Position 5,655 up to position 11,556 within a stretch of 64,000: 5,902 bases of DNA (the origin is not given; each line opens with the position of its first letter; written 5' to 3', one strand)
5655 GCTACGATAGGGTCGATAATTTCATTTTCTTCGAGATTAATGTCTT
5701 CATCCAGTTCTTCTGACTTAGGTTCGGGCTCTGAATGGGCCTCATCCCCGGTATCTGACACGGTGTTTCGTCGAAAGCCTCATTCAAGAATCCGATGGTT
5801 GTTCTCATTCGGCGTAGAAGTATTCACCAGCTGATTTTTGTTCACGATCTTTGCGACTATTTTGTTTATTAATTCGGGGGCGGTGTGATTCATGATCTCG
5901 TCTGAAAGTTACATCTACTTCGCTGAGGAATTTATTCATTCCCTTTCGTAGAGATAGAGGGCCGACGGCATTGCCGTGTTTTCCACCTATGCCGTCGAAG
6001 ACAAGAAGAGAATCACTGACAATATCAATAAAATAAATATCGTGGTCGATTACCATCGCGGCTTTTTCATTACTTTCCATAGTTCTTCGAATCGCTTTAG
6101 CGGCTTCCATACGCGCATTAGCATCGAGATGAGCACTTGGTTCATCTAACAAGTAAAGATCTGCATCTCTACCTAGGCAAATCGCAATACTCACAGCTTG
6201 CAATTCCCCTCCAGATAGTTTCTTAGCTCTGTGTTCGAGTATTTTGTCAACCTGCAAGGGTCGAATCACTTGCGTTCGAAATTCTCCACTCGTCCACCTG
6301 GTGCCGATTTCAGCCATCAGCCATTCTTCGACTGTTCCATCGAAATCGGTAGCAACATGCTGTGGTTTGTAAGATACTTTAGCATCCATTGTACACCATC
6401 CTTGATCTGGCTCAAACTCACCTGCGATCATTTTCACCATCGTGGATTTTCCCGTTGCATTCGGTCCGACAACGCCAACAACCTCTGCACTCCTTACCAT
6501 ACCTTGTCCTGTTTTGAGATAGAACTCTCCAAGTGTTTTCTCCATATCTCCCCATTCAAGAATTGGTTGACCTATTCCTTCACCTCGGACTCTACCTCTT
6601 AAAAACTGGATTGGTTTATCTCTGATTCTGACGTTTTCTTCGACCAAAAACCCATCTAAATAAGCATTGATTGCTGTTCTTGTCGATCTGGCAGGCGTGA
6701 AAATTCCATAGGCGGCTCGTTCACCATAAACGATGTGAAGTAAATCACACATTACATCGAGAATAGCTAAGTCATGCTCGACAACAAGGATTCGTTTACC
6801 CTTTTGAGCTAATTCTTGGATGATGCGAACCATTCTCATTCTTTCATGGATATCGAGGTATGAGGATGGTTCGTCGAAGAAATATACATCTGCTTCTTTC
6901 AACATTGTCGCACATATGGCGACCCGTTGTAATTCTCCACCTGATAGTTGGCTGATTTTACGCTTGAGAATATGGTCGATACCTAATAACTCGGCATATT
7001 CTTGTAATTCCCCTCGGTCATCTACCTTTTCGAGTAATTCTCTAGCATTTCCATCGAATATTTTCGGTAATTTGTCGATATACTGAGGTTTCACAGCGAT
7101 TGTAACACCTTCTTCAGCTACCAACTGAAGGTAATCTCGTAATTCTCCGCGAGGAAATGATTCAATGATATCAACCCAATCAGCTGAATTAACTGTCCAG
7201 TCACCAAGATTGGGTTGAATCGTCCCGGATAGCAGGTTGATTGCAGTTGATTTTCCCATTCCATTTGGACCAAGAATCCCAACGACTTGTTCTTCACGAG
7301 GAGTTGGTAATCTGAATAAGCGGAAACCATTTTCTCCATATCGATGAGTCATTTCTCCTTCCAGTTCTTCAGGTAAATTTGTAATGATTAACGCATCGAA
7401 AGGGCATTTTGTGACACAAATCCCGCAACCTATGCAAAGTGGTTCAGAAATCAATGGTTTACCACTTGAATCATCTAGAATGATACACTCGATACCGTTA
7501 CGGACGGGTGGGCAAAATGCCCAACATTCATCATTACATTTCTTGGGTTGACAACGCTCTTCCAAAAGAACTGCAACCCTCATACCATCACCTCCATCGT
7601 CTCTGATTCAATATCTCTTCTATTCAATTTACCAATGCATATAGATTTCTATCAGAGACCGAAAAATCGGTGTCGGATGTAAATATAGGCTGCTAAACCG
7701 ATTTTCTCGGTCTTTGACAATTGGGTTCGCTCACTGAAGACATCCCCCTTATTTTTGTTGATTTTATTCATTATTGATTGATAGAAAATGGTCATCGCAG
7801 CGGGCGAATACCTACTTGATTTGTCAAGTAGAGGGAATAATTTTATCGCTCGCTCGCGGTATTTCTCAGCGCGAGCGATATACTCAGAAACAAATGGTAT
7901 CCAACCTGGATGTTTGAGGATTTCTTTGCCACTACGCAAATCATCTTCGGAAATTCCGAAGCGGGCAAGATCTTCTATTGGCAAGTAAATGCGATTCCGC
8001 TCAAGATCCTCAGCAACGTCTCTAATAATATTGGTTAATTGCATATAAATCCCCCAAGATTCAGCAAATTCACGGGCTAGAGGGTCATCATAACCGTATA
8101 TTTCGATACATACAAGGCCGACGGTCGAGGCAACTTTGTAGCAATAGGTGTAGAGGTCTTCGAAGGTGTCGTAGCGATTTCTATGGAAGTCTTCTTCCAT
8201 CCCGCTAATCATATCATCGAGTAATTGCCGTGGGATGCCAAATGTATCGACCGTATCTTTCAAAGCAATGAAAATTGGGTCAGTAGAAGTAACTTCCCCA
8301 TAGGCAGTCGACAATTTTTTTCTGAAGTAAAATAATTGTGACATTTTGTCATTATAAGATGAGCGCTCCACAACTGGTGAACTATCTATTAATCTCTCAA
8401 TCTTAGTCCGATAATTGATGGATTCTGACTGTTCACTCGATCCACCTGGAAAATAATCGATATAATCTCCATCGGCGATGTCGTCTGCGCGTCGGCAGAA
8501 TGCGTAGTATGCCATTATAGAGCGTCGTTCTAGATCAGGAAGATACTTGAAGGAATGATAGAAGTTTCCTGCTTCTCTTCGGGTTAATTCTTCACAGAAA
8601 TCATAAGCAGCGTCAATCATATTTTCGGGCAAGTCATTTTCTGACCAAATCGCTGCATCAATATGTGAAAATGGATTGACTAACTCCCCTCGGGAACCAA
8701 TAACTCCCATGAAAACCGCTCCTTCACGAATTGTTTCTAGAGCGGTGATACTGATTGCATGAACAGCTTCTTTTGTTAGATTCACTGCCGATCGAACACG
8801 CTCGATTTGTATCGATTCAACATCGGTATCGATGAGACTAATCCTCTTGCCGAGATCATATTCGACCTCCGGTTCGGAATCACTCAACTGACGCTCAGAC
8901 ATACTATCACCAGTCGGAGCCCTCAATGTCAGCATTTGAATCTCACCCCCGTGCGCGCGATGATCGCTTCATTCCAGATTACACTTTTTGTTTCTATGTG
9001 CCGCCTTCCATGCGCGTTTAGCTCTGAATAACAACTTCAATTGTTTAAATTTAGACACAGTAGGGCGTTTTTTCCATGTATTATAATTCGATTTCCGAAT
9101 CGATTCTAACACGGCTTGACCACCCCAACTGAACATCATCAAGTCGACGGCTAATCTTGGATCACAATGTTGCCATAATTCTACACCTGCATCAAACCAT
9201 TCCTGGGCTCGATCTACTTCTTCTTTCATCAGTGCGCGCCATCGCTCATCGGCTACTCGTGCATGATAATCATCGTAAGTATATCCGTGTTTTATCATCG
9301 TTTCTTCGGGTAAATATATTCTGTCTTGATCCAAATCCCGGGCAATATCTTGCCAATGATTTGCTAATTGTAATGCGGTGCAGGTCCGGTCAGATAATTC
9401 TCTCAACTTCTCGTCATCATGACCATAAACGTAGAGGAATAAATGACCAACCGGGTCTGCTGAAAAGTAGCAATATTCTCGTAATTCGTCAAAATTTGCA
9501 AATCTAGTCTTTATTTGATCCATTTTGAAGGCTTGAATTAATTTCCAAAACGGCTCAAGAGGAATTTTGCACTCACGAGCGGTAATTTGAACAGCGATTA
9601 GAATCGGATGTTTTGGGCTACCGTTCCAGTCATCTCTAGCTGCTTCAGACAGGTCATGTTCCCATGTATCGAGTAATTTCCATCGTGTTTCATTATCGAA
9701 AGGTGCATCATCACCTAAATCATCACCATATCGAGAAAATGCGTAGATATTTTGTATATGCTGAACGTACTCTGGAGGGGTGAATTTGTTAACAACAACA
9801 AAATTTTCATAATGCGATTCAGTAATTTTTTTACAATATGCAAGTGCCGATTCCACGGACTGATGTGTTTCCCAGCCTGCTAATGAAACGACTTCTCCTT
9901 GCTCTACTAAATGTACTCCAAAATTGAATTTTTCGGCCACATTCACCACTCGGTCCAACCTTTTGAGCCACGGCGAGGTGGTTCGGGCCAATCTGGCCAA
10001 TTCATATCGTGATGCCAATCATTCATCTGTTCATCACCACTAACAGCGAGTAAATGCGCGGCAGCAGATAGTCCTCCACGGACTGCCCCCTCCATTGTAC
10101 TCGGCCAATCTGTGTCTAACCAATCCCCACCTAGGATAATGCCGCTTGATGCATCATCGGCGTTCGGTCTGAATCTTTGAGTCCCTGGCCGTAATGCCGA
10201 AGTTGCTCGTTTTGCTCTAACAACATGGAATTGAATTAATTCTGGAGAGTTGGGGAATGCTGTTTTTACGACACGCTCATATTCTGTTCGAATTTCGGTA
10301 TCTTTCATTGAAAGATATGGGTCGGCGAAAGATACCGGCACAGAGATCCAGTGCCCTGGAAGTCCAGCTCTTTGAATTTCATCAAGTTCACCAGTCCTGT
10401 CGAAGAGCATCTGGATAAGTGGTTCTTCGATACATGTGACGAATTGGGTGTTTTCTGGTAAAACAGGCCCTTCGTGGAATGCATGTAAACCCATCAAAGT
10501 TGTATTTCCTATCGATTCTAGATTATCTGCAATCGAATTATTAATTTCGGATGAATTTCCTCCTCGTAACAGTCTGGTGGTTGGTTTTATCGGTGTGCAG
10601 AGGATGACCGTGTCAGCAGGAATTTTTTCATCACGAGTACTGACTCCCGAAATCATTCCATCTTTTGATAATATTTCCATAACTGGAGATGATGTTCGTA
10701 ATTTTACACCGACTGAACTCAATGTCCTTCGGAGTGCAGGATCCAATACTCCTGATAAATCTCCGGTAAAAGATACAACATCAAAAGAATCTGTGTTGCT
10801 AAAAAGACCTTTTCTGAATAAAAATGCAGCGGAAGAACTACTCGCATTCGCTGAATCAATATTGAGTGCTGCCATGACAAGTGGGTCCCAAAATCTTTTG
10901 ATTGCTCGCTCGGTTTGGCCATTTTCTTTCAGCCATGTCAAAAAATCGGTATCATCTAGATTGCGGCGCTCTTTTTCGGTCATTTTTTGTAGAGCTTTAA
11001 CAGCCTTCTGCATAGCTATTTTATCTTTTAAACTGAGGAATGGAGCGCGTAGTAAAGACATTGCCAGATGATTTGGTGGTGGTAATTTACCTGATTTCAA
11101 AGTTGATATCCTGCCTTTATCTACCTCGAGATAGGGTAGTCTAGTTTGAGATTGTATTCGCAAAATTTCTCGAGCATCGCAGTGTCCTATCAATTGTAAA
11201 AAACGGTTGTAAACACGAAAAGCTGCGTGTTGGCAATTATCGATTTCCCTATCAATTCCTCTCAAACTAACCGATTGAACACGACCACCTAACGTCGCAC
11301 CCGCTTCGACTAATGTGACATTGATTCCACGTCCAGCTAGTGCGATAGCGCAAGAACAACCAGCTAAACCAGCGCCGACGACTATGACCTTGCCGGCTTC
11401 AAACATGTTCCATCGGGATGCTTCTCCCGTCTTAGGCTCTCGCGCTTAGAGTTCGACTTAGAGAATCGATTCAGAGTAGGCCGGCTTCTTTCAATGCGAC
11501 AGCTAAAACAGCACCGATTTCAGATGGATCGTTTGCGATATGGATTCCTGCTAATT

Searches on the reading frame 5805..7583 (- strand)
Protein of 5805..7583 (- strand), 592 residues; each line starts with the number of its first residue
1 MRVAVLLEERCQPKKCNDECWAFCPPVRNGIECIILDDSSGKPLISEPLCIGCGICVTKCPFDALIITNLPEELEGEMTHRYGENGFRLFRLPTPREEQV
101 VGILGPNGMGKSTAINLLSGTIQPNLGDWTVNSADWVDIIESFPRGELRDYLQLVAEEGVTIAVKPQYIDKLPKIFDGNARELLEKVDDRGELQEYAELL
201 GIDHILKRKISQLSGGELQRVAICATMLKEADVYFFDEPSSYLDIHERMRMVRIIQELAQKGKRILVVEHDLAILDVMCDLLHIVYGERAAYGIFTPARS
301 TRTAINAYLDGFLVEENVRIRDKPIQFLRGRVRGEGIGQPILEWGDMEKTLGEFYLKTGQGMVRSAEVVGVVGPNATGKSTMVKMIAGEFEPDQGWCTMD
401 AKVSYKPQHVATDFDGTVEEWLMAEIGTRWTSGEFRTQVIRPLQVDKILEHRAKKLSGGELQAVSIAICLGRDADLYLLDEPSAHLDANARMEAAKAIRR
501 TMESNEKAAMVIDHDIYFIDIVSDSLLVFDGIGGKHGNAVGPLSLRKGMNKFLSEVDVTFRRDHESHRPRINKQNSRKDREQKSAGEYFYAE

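Call 15: search_protein_families(library=pfam, proteins=[window:5805-7583:-], max_evalue=0.00001)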
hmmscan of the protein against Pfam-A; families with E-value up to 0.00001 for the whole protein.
window:5805-7583:- (592 aa): 6 families
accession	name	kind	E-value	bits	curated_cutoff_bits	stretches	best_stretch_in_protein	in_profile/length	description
PF00005.33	ABC_tran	-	4.4e-41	141.1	25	2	97-240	10-136/137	ABC transporter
PF02463.25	SMC_N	-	2.3e-13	50.5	40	1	92-285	18-212/220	RecF/RecN/SMC N terminal domain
PF13304.12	AAA_21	-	2.8e-11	44.5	27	0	198-276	223-304/304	AAA domain, putative AbiEii toxin, Type IV TA system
PF04068.21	Fer4_RLI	-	1e-09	38.4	23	1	1-30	1-33/35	Possible Fer4-like domain in RNase L inhibitor, RLI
PF00037.32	Fer4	-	2.8e-06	27.3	21.1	1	45-65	3-23/24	4Fe-4S binding domain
PF13191.12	AAA_16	-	3.2e-06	28.2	32.6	0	95-153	22-84/167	AAA ATPase domain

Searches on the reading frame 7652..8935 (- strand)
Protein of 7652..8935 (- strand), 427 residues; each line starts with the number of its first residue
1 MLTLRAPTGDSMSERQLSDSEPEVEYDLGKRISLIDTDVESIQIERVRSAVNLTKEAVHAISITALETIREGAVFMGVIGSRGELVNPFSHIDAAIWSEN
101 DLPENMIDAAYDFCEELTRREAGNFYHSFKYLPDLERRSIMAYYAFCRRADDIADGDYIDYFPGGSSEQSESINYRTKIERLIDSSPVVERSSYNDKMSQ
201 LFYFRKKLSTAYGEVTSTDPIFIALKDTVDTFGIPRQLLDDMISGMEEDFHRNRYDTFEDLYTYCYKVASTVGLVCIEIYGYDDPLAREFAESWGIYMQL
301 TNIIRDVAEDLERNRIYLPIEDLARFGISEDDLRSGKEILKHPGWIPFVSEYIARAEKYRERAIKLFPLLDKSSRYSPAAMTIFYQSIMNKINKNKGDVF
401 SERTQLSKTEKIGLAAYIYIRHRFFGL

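Call 15: search_protein_families(library=pfam, proteins=[window:7652-8935:-], max_evalue=0.00001)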
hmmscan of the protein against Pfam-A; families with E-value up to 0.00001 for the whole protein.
window:7652-8935:- (427 aa): 1 family
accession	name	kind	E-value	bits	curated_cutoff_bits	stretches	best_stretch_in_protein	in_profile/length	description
PF00494.24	SQS_PSY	-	1.4e-65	222.1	26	1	119-409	2-262/263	Squalene/phytoene synthase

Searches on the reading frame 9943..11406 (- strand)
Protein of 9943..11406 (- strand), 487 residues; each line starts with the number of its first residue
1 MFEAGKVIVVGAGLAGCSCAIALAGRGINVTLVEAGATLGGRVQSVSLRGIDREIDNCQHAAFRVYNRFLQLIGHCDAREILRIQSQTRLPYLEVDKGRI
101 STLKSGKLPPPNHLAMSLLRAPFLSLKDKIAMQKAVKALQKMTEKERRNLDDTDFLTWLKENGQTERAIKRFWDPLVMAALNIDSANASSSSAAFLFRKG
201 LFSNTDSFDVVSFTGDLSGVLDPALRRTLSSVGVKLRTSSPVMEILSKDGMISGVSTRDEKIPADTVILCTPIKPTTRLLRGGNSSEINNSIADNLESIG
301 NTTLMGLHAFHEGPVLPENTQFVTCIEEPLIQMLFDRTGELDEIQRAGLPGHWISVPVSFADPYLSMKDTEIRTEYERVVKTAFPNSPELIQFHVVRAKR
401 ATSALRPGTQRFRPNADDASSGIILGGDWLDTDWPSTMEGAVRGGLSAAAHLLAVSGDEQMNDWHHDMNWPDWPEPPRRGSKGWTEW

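Call 15: search_protein_families(library=pfam, proteins=[window:9943-11406:-], max_evalue=0.00001)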
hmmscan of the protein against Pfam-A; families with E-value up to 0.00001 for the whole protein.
window:9943-11406:- (487 aa): 9 families
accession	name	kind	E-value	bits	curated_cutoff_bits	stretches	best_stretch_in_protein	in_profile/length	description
PF01593.30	Amino_oxidase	-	8.9e-33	114.6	19.8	1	14-453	1-443/443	Flavin containing amine oxidoreductase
PF01266.30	DAO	-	4e-14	53.4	27.9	1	6-73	1-71/353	FAD dependent oxidoreductase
PF13450.12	NAD_binding_8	-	1.4e-10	41.7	21.9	1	9-64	1-54/68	NAD(P)-binding Rossmann-like domain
PF07992.20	Pyr_redox_2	-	2.1e-10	41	26.1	1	6-44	2-42/291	Pyridine nucleotide-disulphide oxidoreductase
PF12831.13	FAD_oxidored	-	4.4e-08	33.3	27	1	7-74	2-69/416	FAD dependent oxidoreductase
PF00890.30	FAD_binding_2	-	3.5e-07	30.2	20.4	1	7-41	2-36/414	FAD binding domain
PF03486.20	HI0933_like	-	3.7e-07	30.3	50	0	6-44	2-40/244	HI0933-like protein Rossmann domain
PF01134.28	GIDA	-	2.2e-06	27.4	22.1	1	6-51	1-47/391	Glucose inhibited division protein A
PF00070.33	Pyr_redox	-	6.4e-06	27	22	0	6-40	1-35/82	Pyridine nucleotide-disulphide oxidoreductase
